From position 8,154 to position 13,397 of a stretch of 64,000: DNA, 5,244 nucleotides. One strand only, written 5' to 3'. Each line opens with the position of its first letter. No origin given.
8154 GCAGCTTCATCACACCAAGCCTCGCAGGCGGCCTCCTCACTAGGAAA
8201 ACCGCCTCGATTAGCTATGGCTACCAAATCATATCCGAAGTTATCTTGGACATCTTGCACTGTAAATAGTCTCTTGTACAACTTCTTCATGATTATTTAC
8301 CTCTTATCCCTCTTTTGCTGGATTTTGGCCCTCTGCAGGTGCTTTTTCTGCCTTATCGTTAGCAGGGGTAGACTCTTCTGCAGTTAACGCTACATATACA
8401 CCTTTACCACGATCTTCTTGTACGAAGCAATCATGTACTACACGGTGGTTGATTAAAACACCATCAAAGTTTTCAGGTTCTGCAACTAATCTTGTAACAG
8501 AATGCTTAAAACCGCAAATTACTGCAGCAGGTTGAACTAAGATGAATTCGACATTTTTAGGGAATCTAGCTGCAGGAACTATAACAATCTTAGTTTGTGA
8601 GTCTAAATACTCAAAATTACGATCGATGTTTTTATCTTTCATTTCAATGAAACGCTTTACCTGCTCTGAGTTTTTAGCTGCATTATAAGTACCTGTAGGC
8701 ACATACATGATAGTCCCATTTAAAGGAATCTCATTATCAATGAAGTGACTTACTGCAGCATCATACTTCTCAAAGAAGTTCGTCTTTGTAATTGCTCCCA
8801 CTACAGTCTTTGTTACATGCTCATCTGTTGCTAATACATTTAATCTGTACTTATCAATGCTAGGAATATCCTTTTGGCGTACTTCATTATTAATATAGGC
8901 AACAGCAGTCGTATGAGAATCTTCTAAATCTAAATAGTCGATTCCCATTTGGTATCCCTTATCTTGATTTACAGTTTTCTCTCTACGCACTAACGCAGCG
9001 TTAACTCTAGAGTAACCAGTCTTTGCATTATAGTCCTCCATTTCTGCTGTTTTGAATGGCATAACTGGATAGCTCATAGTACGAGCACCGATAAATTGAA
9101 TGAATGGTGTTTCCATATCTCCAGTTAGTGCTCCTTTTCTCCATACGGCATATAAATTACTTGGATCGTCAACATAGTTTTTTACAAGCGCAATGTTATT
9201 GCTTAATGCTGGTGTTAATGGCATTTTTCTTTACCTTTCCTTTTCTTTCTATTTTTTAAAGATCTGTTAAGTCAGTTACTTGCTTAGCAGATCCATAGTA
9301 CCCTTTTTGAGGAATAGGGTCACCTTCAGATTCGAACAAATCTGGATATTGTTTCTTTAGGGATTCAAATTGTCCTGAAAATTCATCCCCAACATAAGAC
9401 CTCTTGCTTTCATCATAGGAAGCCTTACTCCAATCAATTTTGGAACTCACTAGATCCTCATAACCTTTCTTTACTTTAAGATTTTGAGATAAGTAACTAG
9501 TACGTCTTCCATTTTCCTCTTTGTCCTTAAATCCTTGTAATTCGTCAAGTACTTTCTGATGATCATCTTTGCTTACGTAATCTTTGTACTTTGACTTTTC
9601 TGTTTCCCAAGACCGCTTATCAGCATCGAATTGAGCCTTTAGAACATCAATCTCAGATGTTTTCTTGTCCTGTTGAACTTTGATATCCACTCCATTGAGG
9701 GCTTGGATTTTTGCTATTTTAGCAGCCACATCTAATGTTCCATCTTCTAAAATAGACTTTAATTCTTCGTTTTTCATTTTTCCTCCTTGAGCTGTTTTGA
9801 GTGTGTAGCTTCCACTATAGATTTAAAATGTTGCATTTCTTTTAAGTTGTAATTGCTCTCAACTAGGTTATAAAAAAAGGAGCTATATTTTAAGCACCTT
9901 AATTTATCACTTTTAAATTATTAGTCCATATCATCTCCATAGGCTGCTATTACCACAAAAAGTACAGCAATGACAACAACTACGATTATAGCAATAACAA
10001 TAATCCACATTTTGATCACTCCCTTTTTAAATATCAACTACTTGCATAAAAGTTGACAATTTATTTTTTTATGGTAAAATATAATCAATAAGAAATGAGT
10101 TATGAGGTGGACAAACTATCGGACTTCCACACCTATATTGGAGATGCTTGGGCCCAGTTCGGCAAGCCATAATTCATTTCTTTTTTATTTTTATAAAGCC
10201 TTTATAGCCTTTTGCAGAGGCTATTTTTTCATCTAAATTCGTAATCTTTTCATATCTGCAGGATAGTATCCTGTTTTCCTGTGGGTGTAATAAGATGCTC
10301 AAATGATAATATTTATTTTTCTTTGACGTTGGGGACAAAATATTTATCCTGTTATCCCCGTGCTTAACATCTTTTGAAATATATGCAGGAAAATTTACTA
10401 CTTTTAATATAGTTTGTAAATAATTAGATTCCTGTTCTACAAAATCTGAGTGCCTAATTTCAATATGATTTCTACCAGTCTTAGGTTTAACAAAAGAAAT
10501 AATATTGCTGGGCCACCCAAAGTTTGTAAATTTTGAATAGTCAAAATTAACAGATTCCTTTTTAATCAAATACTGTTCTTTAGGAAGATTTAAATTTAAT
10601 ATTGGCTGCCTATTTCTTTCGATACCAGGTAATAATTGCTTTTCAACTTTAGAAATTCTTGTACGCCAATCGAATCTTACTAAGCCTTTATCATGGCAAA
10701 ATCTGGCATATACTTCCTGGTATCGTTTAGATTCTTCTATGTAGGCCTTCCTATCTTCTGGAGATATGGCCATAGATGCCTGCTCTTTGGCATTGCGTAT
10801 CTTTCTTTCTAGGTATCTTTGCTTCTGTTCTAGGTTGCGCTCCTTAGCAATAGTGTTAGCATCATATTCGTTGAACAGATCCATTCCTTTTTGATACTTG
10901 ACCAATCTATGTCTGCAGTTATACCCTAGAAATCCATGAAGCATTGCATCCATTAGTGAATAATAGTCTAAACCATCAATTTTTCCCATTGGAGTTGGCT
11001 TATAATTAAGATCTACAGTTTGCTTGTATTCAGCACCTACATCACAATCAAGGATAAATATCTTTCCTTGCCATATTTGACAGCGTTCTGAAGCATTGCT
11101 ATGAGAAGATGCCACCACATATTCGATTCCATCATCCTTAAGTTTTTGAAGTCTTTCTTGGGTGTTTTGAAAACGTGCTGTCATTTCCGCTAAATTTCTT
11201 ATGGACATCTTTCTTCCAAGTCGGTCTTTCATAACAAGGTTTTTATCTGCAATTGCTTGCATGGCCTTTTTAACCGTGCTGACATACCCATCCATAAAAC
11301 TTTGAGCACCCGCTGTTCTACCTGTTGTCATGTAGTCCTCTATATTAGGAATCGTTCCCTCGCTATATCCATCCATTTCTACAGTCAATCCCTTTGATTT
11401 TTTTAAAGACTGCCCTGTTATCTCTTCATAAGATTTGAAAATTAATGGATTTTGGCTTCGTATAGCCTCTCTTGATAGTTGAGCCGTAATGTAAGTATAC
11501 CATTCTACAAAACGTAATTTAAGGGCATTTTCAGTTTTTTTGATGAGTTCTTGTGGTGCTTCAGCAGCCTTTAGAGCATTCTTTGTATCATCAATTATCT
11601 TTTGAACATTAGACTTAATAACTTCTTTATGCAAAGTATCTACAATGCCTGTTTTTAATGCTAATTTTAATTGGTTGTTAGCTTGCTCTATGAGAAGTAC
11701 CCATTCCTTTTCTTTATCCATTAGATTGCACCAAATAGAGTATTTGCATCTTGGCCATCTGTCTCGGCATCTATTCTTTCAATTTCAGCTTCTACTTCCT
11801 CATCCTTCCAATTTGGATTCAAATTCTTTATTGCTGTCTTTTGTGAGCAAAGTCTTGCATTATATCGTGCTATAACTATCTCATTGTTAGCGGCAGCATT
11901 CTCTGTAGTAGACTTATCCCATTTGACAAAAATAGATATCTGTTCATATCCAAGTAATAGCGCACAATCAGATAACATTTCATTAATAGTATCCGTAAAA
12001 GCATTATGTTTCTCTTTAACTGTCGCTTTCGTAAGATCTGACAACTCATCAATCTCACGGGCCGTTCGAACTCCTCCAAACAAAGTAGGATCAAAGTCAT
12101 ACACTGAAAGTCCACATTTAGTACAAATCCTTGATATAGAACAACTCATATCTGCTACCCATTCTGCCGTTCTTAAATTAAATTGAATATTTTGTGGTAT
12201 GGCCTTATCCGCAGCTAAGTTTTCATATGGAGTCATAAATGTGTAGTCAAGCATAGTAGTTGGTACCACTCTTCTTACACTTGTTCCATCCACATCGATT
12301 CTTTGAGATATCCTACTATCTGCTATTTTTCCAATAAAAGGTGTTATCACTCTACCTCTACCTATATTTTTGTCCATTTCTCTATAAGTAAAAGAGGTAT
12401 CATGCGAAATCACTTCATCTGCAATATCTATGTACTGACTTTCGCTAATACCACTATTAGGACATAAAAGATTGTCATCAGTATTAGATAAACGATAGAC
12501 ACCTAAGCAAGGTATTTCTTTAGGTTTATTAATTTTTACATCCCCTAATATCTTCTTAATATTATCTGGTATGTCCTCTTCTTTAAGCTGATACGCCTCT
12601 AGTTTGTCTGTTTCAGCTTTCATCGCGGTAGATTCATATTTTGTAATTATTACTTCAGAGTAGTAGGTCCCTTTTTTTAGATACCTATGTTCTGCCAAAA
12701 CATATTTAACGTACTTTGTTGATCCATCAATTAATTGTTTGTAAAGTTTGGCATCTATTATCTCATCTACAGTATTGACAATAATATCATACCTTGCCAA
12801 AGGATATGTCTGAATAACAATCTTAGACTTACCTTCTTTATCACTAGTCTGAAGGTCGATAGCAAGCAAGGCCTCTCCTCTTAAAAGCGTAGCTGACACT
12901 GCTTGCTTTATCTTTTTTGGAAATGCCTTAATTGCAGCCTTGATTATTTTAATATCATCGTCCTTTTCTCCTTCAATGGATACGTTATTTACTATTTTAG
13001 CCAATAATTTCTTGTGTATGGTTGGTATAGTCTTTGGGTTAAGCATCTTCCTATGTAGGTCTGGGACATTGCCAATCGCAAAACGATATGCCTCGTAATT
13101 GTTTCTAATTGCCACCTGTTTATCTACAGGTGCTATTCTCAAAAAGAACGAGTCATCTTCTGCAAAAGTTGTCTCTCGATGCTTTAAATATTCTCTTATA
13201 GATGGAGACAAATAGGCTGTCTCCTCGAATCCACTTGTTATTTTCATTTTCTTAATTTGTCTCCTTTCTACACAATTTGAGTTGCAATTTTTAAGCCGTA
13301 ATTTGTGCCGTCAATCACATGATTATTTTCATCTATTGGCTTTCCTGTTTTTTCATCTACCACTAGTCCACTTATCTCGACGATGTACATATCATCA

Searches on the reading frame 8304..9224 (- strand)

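Call 56: search_protein_families(library=phrogs, proteins=[window:8304-9224:-], max_evalue=0.00001)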
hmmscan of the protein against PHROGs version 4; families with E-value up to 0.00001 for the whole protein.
window:8304-9224:- (306 aa): 1 family
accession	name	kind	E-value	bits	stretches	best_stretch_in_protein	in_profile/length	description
phrog_422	-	head and packaging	2.6e-40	139.7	1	11-283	5-295/297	major head protein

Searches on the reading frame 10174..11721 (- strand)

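Call 56: search_protein_families(library=phrogs, proteins=[window:10174-11721:-], max_evalue=0.00001)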
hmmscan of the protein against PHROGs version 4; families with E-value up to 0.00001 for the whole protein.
window:10174-11721:- (515 aa): 2 families
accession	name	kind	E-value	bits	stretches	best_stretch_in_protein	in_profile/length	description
phrog_581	-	head and packaging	4.1e-32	112.9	1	15-476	76-498/564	minor head protein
phrog_12049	-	head and packaging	8.1e-17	62.1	1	150-337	161-348/745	head morphogenesis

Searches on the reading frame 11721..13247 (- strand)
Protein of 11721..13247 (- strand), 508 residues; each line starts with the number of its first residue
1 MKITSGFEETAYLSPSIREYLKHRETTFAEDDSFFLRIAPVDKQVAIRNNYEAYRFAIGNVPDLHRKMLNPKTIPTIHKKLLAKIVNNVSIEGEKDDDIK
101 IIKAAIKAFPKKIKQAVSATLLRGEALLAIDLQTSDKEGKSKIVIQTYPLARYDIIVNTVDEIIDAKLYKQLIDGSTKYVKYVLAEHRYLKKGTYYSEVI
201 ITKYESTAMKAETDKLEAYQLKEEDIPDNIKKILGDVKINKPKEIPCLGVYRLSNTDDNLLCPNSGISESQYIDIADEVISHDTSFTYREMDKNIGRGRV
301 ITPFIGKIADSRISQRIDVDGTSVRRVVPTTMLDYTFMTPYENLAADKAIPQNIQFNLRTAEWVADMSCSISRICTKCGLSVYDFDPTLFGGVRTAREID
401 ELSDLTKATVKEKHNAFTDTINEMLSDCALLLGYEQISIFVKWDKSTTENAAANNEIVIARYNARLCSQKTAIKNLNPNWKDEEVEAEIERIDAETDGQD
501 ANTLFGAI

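Call 56: search_protein_families(library=phrogs, proteins=[window:11721-13247:-], max_evalue=0.00001)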
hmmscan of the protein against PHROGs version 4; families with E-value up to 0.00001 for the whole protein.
window:11721-13247:- (508 aa): 1 family
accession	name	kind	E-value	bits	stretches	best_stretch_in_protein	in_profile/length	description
phrog_533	-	head and packaging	4.8e-18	65.9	1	83-500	80-480/495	portal protein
